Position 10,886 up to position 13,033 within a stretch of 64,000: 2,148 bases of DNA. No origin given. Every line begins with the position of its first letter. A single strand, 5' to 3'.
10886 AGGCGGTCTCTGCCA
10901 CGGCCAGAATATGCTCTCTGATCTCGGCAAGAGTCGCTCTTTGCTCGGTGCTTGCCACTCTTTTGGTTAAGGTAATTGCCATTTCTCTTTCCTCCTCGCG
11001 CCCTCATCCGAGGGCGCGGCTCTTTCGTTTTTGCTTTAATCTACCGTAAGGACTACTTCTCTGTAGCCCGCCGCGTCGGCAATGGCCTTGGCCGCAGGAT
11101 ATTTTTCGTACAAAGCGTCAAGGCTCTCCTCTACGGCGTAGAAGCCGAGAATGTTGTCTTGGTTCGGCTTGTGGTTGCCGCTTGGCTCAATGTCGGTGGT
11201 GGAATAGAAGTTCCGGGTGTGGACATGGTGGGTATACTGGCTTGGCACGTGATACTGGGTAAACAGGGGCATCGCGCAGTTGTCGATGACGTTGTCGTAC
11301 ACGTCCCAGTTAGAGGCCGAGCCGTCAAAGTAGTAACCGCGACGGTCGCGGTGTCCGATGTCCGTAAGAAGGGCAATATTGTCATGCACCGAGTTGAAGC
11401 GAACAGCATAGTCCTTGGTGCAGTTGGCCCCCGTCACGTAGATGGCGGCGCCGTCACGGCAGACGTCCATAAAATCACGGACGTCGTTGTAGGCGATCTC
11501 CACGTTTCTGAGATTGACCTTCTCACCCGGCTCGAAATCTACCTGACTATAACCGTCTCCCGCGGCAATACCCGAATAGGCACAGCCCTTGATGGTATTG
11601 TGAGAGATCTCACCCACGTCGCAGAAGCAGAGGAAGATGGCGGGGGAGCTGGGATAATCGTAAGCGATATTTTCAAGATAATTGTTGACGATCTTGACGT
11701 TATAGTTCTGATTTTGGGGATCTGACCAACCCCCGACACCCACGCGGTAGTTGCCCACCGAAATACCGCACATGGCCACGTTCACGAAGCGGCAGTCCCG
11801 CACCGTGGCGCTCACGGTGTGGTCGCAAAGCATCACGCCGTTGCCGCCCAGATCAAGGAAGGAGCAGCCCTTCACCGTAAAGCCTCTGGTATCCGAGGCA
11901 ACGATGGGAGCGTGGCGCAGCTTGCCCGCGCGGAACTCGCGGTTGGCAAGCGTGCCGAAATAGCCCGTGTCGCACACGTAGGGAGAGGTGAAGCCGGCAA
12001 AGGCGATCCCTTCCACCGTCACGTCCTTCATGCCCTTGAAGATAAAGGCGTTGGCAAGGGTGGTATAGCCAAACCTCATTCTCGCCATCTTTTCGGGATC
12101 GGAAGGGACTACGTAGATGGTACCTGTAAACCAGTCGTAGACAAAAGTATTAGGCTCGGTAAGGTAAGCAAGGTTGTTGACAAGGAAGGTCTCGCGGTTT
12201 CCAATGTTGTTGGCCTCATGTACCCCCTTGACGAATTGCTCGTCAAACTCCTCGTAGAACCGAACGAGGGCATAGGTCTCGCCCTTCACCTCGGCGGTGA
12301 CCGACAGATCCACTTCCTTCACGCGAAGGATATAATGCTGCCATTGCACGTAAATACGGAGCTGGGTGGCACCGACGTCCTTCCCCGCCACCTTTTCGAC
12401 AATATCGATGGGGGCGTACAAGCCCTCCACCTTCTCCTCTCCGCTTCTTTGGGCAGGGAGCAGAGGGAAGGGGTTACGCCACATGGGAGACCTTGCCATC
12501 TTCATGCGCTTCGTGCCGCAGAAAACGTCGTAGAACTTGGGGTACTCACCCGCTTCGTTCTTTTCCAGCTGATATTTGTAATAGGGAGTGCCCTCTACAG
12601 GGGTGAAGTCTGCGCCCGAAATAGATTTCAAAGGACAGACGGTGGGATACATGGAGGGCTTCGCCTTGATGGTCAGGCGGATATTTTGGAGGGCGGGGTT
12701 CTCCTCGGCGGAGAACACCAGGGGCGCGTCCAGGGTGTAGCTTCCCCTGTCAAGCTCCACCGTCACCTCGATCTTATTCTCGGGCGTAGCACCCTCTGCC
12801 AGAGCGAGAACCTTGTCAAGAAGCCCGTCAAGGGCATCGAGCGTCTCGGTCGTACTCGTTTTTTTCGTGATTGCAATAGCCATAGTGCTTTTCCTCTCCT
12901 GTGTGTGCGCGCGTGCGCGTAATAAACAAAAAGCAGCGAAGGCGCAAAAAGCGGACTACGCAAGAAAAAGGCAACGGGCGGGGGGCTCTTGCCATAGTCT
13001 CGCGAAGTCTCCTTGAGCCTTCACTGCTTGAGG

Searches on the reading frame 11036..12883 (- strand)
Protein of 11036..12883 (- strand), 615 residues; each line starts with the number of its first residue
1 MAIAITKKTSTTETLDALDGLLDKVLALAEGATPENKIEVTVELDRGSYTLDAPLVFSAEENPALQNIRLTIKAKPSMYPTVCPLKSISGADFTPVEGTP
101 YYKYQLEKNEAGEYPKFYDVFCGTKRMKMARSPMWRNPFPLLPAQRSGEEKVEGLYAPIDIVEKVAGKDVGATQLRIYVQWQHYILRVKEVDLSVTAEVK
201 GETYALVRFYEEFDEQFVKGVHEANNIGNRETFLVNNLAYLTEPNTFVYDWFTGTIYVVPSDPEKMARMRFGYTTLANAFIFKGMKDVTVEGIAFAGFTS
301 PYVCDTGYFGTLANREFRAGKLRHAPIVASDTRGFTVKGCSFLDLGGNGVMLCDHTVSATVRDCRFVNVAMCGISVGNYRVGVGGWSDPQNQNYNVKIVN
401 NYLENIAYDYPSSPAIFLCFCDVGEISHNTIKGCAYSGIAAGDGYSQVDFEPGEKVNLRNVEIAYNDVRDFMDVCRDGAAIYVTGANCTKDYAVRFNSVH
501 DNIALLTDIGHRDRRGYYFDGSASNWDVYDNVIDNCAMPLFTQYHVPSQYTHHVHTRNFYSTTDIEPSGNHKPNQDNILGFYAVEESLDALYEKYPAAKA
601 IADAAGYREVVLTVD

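Call 10: search_protein_families(library=pfam, proteins=[window:11036-12883:-])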
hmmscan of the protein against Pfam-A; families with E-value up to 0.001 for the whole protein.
window:11036-12883:- (615 aa): 2 families
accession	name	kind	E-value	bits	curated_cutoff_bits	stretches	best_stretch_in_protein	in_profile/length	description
PF13229.12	Beta_helix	-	3.7e-09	36.8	25.9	1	316-451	40-154/158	Right handed beta helix region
PF05048.19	NosD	-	5.4e-05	23.2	23.6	0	280-405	63-172/212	Periplasmic copper-binding protein (NosD)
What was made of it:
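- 11036..12883 (-): First gene of the tandem array of at least 7 beta-helix (PF13229) paralogs of about 610 aa. This array is the regulated target. Pfam hit (call 10).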

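Call 13: find_homologous_proteins(query=window:11036-12883:-)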
Query window:11036-12883:- (615 aa): 67 proteins with E <= 0.001 among 8000 candidates.
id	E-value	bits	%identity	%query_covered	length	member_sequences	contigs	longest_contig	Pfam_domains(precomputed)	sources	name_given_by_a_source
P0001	0.0e+0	1440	100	100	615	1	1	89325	PF13229.13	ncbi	-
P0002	0.0e+0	1129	77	99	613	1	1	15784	PF13229.13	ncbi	-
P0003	0.0e+0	1015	70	100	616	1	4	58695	-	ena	-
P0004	3.4e-296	1002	70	99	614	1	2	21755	PF13229.13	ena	-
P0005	6.9e-296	1001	69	100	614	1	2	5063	PF13229.13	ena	-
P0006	4.3e-281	952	67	99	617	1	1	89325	PF13229.13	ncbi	-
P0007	4.8e-265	899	65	99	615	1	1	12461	PF13229.13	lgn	-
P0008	2.8e-263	893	62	100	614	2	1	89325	PF13229.13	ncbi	-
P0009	1.3e-260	884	62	99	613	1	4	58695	PF13229.13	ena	-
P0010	1.4e-257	874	62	99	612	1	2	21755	PF13229.13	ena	-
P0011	4.5e-256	869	61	99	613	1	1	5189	PF13229.13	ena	-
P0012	6.5e-256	869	62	99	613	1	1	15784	PF13229.13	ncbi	-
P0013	9.8e-256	868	62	99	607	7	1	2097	PF13229.13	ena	-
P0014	1.1e-255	868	62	100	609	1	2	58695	PF13229.13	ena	-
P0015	1.6e-255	867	62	99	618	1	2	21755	PF13229.13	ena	-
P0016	1.8e-255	867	61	99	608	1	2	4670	PF13229.13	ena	-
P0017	1.0e-251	855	61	99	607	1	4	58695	PF13229.13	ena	-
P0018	1.5e-250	851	60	99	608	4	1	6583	PF13229.13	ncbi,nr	ncbi:MAG: right-handed parallel beta-helix repeat-containing protein [Clostridia bacterium]|nr:right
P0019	2.3e-250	850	61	99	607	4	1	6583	PF13229.13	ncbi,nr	ncbi:MAG: right-handed parallel beta-helix repeat-containing protein [Clostridia bacterium]|nr:right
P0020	2.0e-248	844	61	99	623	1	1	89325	PF13229.13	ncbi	-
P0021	2.6e-246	837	60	99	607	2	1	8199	PF13229.13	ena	-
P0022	6.3e-246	836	60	99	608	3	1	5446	PF13229.13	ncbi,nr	ncbi:MAG: right-handed parallel beta-helix repeat-containing protein [Clostridia bacterium]|nr:right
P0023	4.2e-245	833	59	99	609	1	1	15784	PF13229.13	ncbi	-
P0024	1.9e-243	828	59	99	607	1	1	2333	PF13229.13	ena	-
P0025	8.7e-234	796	57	99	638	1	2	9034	PF13229.13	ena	-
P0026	4.6e-233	793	58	99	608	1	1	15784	PF13229.13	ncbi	-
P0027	1.1e-232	792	59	99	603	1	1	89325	PF13229.13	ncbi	-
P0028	1.3e-230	785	57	99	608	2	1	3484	PF13229.13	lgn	-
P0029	2.7e-229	781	57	99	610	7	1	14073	PF13229.13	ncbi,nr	ncbi:MAG: right-handed parallel beta-helix repeat-containing protein [Clostridia bacterium]|nr:right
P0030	3.4e-227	774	56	99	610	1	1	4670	PF13229.13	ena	-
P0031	6.9e-227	773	57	99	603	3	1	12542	PF13229.13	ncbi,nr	ncbi:MAG: right-handed parallel beta-helix repeat-containing protein [Clostridia bacterium]|nr:right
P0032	7.0e-227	773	55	99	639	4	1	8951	PF13229.13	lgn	-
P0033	6.8e-225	766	55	99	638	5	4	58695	PF13229.13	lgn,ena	-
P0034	1.3e-223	762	56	99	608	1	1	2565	PF13229.13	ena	-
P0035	5.9e-209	714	55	99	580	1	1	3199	PF13229.13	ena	-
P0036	1.7e-205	702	53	99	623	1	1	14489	PF13229.13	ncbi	-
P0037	6.4e-196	671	51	98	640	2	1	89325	PF13229.13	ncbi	-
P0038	1.1e-194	666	52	93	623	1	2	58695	PF13229.13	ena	-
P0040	2.7e-174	599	58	75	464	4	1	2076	PF13229.13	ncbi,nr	ncbi:MAG: hypothetical protein J6W28_04185, partial [Clostridia bacterium]|nr:hypothetical protein [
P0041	3.9e-173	595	47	99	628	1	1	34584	-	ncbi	-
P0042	4.0e-172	592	47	99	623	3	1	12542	PF13229.13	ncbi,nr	ncbi:MAG: right-handed parallel beta-helix repeat-containing protein [Clostridia bacterium]|nr:right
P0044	3.0e-163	563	44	99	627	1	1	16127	-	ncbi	-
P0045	8.2e-163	561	56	71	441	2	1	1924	PF13229.13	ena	-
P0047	1.3e-161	557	44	99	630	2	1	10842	PF13229.13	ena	-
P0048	2.9e-157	543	42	99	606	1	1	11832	PF13229.13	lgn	-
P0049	1.2e-156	541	42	99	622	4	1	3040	PF13229.13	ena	-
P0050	3.8e-155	536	41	99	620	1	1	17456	PF13229.13,PF21231.3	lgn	-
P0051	3.1e-153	530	41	99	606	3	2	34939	PF13229.13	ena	-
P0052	1.4e-152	527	43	93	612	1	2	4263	PF13229.13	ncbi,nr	ncbi:MAG: right-handed parallel beta-helix repeat-containing protein [Clostridia bacterium]|nr:right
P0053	2.1e-152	527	42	99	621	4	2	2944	PF13229.13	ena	-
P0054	1.3e-151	524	42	99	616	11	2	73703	PF13229.13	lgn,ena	-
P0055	1.6e-150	521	44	92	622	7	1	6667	PF13229.13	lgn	-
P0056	2.9e-149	516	42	99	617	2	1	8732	PF13229.13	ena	-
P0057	2.8e-144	500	42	97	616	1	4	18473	PF13229.13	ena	-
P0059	1.5e-137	478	48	78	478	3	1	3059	PF13229.13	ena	-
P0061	2.9e-101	358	49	54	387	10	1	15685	PF13229.13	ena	-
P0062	6.0e-100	354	34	98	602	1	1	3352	PF13229.13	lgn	-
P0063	1.1e-93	333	42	68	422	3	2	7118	PF13229.13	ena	-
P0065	3.8e-51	192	30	93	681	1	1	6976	PF13229.13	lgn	-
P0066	4.9e-45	172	28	89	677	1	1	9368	PF13229.13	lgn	-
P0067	6.6e-10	56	23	93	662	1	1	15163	PF13229.13,PF21231.3,PF22842.4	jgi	-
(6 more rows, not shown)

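Call 14: find_encoding_contigs(protein=P0002, flank=10000, max_places=3)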
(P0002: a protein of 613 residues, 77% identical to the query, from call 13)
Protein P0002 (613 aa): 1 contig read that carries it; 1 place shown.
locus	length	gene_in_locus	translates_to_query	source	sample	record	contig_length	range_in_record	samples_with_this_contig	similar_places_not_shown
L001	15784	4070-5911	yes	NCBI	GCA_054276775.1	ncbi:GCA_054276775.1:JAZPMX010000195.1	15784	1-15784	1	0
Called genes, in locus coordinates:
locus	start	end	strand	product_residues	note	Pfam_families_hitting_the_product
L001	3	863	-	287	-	?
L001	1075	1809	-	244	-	PF20260:PUA_4, PF04452:Methyltrans_RNA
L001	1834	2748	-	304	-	PF06325:PrmA, PF01135:PCMT, PF05175:MTS, PF13489:Methyltransf_23 (weak), PF12847:Methyltransf_18 (weak), PF08241:Methyltransf_11 (weak), PF13649:Methyltransf_25, PF13847:Methyltransf_31, +1 more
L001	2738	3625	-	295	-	PF06574:FAD_syn, PF01467:CTP_transf_like (weak), PF01687:Flavokinase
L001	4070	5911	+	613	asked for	PF13229:Beta_helix (faint)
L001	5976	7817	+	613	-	PF13229:Beta_helix (faint)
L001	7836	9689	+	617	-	PF13229:Beta_helix (faint)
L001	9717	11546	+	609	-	PF13229:Beta_helix (faint)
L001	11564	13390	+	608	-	PF13229:Beta_helix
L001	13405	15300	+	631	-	PF13229:Beta_helix (weak)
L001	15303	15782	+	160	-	?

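Call 15: find_encoding_contigs(protein=P0003, flank=10000, max_places=4)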
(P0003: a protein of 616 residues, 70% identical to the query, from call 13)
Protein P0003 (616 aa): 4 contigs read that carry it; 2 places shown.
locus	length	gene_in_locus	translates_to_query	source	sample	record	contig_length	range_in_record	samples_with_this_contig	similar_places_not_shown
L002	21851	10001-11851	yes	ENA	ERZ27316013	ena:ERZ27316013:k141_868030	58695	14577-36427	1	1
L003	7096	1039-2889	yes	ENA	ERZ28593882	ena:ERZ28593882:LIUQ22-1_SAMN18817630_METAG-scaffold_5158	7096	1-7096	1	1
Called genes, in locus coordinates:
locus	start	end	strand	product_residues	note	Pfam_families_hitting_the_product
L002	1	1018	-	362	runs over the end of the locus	PF17853:GGDEF_2, PF13556:HTH_30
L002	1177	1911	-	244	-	PF20260:PUA_4 (weak), PF04452:Methyltrans_RNA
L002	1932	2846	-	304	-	PF06325:PrmA, PF01135:PCMT (weak), PF05175:MTS, PF13489:Methyltransf_23 (weak), PF08241:Methyltransf_11 (weak), PF08242:Methyltransf_12 (weak), PF13649:Methyltransf_25, PF13847:Methyltransf_31, +1 more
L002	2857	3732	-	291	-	PF06574:FAD_syn, PF01687:Flavokinase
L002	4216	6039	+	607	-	PF13229:Beta_helix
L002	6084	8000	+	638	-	PF13229:Beta_helix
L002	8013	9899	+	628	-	-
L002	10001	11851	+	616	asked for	-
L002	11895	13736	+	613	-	PF13229:Beta_helix (weak)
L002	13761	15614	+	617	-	PF13229:Beta_helix (faint)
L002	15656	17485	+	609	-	PF13229:Beta_helix (faint)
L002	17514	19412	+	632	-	PF13229:Beta_helix (faint)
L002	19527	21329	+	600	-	PF13229:Beta_helix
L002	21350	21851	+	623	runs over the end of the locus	PF13229:Beta_helix (weak)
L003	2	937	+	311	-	?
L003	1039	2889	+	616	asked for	-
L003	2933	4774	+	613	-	PF13229:Beta_helix (weak)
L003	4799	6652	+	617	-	PF13229:Beta_helix (faint)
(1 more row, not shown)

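Call 16: find_encoding_contigs(protein=P0004, flank=10000, max_places=3)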
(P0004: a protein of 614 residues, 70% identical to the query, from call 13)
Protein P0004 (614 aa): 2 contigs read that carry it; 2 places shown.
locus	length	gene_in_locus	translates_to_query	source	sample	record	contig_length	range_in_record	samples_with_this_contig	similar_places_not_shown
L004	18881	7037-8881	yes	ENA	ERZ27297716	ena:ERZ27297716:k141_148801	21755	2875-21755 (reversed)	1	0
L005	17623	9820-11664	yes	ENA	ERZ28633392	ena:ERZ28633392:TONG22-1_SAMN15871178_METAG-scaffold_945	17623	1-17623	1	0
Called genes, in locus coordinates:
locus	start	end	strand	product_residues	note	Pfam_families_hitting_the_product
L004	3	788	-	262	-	?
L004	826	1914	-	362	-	PF17853:GGDEF_2, PF13556:HTH_30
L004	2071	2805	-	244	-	PF20260:PUA_4, PF04452:Methyltrans_RNA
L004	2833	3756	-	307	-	PF06325:PrmA, PF05175:MTS, PF01135:PCMT, PF13489:Methyltransf_23, PF13847:Methyltransf_31, PF08241:Methyltransf_11 (weak), PF08242:Methyltransf_12 (weak), PF13649:Methyltransf_25, +1 more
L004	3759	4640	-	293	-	PF06574:FAD_syn, PF01687:Flavokinase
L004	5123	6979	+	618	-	PF13229:Beta_helix (faint)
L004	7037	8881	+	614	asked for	PF13229:Beta_helix (weak)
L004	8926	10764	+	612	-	PF13229:Beta_helix (faint)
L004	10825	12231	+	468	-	PF01546:Peptidase_M20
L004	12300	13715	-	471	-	PF00224:PK, PF02887:PK_C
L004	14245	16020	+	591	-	PF01336:tRNA_anti-codon, PF00152:tRNA-synt_2, PF02938:GAD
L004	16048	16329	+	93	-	PF02686:GatC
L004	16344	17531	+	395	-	PF01425:Amidase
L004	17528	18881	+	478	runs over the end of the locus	PF02934:GatB_N, PF02637:GatB_Yqey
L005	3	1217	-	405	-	?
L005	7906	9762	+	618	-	PF13229:Beta_helix (faint)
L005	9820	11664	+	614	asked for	PF13229:Beta_helix (weak)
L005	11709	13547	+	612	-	PF13229:Beta_helix (faint)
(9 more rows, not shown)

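Call 24: find_encoding_contigs(protein=P0007, flank=10000, max_places=3)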
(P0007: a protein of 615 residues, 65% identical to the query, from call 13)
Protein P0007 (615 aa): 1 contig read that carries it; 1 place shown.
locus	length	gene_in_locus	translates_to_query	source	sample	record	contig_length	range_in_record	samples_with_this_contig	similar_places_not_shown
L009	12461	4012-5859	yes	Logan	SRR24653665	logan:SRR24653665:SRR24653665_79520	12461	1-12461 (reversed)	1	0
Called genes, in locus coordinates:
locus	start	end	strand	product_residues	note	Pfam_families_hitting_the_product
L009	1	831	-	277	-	?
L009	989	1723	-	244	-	PF20260:PUA_4, PF04452:Methyltrans_RNA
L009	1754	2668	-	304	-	PF06325:PrmA, PF01135:PCMT, PF02475:TRM5-TYW2_MTfase (weak), PF05175:MTS, PF13489:Methyltransf_23 (weak), PF08241:Methyltransf_11, PF13649:Methyltransf_25, PF13847:Methyltransf_31, +1 more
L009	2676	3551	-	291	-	PF06574:FAD_syn, PF01687:Flavokinase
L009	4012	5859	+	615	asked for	PF13229:Beta_helix (weak)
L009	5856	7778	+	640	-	-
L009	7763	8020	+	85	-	-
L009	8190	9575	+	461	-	PF05048:NosD (faint), PF13229:Beta_helix (faint)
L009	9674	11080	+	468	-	PF04389:Peptidase_M28 (faint), PF01546:Peptidase_M20, PF07687:M20_dimer (faint)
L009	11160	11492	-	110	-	-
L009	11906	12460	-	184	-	?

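Call 25: find_encoding_contigs(protein=P0029, flank=10000, max_places=3)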
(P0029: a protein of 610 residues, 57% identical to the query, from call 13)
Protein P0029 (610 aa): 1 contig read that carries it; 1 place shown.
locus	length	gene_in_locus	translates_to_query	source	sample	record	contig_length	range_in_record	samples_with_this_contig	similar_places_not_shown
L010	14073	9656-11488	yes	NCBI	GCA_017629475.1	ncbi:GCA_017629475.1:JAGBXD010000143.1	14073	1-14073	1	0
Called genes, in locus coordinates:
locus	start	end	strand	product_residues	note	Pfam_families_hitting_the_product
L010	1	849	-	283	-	PF17853:GGDEF_2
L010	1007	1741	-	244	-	PF20260:PUA_4, PF04452:Methyltrans_RNA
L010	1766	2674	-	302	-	PF06325:PrmA, PF01135:PCMT, PF05175:MTS, PF13489:Methyltransf_23 (weak), PF12847:Methyltransf_18 (weak), PF13649:Methyltransf_25, PF13847:Methyltransf_31 (weak), PF08241:Methyltransf_11 (weak), +1 more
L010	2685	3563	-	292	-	PF06574:FAD_syn, PF01687:Flavokinase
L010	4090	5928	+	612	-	PF13229:Beta_helix (faint)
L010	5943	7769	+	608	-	PF13229:Beta_helix (faint)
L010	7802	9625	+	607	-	PF13229:Beta_helix (weak)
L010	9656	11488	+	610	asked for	PF13229:Beta_helix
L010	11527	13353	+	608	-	PF13229:Beta_helix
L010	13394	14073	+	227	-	?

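Call 26: find_encoding_contigs(protein=P0041, flank=10000, max_places=3)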
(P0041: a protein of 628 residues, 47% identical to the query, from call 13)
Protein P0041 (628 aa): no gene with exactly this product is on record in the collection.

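Call 27: find_encoding_contigs(protein=P0054, flank=10000, max_places=3)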
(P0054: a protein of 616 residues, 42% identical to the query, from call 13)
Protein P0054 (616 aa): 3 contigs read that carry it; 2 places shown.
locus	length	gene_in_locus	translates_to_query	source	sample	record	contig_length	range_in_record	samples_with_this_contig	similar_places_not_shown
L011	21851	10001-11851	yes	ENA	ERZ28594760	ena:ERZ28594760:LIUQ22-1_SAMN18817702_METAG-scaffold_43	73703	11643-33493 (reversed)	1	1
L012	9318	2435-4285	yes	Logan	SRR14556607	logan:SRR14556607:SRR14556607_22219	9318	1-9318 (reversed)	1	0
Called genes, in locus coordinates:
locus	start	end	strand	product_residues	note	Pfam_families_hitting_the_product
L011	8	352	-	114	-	PF01187:MIF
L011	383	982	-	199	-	PF01741:MscL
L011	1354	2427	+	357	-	-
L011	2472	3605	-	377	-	PF03600:CitMHS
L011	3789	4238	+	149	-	-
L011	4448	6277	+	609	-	PF13229:Beta_helix (weak)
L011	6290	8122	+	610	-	PF13229:Beta_helix (weak)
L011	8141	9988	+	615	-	PF13229:Beta_helix (faint)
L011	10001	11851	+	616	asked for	PF13229:Beta_helix (weak)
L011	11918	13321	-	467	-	-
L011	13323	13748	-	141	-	-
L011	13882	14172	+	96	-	PF12844:HTH_19, PF13560:HTH_31 (weak), PF01381:HTH_3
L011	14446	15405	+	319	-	PF00710:Asparaginase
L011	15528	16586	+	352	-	PF01381:HTH_3, PF12844:HTH_19, PF13560:HTH_31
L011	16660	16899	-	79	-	-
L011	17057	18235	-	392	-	PF00390:malic, PF01262:AlaDh_PNT_C (weak), PF03949:Malic_M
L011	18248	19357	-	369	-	PF02615:Ldh_2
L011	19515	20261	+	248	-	PF08220:HTH_DeoR, PF00455:DeoRC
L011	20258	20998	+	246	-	PF13374:TPR_10 (faint), PF13424:TPR_12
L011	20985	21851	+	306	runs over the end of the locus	PF13228:DUF4037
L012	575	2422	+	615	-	PF13229:Beta_helix (faint)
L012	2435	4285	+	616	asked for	PF13229:Beta_helix (weak)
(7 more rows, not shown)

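Call 34: find_encoding_contigs(protein=P0001, flank=1000, max_places=2)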
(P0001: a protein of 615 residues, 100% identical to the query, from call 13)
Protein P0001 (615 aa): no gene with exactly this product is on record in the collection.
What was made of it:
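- Tried and rejected: Two contig look-ups found nothing (P0001 and P0041; calls 26, 34).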

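Call 35: find_encoding_contigs(protein=P0031, flank=10000, max_places=3)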
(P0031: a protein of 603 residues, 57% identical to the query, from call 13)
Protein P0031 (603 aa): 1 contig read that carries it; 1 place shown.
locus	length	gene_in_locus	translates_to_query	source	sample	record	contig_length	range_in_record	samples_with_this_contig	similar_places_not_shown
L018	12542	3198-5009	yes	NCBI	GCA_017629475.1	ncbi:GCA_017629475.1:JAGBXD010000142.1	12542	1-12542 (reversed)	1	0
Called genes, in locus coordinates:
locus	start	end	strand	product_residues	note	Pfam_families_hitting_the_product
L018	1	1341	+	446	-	PF13229:Beta_helix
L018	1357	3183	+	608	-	PF13229:Beta_helix (faint)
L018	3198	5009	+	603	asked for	PF13229:Beta_helix (faint)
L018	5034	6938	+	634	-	PF13229:Beta_helix (weak)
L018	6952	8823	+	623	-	PF13229:Beta_helix (weak)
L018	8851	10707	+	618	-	PF13229:Beta_helix (weak)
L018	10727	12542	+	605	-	PF13229:Beta_helix (faint)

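Call 36: find_encoding_contigs(protein=P0036, flank=10000, max_places=3)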
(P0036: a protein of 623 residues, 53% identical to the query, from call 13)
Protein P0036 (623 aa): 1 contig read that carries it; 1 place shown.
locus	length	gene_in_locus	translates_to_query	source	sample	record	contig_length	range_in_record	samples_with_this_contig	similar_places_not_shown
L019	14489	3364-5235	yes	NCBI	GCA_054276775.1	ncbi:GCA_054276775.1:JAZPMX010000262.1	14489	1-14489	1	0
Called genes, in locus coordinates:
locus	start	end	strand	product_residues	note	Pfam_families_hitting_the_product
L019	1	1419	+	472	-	?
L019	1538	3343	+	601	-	PF13229:Beta_helix (weak)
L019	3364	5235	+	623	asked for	PF13229:Beta_helix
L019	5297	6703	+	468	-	PF04389:Peptidase_M28 (faint), PF01546:Peptidase_M20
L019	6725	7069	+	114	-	-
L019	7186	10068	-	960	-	-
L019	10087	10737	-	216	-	-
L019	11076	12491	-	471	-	PF00224:PK, PF02887:PK_C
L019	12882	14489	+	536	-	?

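Call 37: find_encoding_contigs(protein=P0044, flank=10000, max_places=3)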
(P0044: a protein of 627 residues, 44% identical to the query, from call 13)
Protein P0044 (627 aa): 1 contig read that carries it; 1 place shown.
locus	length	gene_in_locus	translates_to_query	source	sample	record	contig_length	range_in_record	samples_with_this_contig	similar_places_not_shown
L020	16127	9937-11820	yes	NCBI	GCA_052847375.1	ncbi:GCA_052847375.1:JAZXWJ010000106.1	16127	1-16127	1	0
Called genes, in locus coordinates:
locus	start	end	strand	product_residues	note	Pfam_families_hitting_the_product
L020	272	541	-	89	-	-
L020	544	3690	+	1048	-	PF00133:tRNA-synt_1, PF01406:tRNA-synt_1e (faint), PF09334:tRNA-synt_1g, PF08264:Anticodon_1, PF19302:DUF5915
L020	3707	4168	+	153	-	PF04074:DUF386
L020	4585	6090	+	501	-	PF01087:GalP_UDP_transf, PF02744:GalP_UDP_tr_C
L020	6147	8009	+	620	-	PF13229:Beta_helix (faint)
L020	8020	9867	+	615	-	PF13229:Beta_helix (weak)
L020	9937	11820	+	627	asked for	-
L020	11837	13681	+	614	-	PF13229:Beta_helix (faint)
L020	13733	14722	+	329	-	PF02517:Rce1-like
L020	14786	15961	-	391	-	PF00155:Aminotran_1_2, PF00266:Aminotran_5, PF01041:DegT_DnrJ_EryC1 (weak)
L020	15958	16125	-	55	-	?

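Call 44: search_solved_structures(query=window:11036-12883:-, max_evalue=1)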
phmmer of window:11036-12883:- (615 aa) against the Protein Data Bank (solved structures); distinct sequences matched with E-value up to 1: 2.
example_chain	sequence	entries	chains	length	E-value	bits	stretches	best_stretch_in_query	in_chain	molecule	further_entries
9rx2_A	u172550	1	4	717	2e-06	29.7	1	229-441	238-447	Parallel beta-helix repeat protein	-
5mqp_A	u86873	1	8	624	0.015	17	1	334-501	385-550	Glycoside hydrolase BT_1002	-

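Call 45: search_protein_families(library=ncbifam, proteins=[window:11036-12883:-], max_evalue=0.1)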
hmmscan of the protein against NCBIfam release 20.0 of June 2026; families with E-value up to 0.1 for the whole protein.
window:11036-12883:- (615 aa): 0 families

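Call 61: find_encoding_contigs(protein=P0021, flank=10000, max_places=4)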
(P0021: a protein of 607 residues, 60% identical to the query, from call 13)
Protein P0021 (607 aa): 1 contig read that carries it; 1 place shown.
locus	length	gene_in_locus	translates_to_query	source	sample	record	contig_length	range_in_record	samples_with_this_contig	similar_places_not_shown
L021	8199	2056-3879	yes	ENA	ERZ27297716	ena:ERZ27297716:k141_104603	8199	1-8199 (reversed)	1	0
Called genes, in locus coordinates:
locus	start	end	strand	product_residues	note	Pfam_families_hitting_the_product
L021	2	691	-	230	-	?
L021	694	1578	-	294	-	PF06574:FAD_syn, PF01687:Flavokinase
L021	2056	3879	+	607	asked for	PF13229:Beta_helix (weak)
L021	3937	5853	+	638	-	PF13229:Beta_helix (weak)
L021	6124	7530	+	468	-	PF01546:Peptidase_M20, PF07687:M20_dimer (faint)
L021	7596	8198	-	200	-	?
